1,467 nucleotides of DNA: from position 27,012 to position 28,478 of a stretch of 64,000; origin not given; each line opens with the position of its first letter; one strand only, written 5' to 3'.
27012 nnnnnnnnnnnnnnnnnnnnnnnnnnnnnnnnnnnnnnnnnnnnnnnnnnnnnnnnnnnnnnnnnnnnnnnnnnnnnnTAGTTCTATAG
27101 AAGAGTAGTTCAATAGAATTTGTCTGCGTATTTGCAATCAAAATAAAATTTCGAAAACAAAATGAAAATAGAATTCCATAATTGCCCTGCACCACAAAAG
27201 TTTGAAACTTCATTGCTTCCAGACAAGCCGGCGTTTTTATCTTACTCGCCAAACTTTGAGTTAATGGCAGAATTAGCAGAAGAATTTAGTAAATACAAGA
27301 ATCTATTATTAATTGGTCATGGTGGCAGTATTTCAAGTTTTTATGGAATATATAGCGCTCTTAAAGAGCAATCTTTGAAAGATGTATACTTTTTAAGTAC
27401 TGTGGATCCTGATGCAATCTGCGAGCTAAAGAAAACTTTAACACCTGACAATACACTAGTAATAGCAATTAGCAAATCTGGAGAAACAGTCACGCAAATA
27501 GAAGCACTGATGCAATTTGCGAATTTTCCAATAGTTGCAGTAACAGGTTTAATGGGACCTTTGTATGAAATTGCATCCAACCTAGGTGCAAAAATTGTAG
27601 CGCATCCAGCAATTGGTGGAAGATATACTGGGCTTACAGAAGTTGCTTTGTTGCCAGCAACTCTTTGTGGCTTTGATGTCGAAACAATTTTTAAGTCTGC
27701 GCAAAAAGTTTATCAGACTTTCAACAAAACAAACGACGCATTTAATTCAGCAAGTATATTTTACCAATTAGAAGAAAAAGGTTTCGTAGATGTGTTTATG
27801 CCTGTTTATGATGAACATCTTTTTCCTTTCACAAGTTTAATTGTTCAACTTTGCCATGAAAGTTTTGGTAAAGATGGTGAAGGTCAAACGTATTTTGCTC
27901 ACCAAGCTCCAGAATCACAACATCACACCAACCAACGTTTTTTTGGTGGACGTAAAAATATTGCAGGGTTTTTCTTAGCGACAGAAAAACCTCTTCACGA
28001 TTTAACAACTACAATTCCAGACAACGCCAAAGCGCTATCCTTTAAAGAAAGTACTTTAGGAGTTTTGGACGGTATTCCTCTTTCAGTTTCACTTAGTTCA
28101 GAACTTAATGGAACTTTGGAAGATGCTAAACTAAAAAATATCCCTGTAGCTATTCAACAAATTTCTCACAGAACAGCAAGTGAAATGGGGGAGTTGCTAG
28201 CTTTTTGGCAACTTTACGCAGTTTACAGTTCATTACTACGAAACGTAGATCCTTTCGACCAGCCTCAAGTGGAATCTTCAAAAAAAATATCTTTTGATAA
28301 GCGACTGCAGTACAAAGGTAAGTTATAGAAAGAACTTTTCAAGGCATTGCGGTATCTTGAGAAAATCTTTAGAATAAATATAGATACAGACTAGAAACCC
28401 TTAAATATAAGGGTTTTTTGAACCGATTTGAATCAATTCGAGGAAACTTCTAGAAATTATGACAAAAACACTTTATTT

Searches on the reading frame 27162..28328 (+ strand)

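Call 60: search_protein_families(library=pfam, proteins=[window:27162-28328:+], max_evalue=0.001)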
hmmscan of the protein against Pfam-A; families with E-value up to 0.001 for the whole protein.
window:27162-28328:+ (388 aa): 1 family
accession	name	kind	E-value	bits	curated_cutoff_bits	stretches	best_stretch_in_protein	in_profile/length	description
PF00342.24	PGI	-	2.1e-10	40.3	22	1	43-239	94-310/486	Phosphoglucose isomerase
